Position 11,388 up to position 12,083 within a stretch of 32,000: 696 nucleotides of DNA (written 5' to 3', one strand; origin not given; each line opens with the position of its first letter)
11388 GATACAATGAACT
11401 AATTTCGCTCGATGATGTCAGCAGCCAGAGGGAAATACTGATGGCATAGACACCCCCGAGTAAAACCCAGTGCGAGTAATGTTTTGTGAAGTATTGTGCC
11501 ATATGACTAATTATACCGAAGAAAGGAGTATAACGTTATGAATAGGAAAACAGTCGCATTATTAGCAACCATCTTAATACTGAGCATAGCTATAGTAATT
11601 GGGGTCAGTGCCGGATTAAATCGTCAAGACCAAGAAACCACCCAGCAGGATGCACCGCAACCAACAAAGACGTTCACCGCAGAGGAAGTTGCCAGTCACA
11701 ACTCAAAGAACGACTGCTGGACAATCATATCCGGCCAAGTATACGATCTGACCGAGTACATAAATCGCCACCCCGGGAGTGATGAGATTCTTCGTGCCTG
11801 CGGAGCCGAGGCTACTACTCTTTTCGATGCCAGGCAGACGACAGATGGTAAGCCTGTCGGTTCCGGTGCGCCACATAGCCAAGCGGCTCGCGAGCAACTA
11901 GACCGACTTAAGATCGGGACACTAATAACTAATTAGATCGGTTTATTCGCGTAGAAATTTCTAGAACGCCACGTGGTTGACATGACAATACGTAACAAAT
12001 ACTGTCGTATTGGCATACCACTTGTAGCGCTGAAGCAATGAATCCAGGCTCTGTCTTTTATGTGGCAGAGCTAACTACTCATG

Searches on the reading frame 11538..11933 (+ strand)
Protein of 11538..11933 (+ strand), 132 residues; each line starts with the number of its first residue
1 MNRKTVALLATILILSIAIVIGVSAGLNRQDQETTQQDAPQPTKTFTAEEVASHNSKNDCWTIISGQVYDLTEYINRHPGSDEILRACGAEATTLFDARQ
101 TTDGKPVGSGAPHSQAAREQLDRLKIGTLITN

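Call 15: search_protein_families(library=pfam, proteins=[window:11538-11933:+], max_evalue=0.01)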
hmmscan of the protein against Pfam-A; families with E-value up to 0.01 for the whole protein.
window:11538-11933:+ (132 aa): 1 family
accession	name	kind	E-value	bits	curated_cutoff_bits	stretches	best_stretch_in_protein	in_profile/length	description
PF00173.33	Cyt-b5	-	1.8e-18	66.8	23.7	1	47-129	1-73/74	Cytochrome b5-like Heme/Steroid binding domain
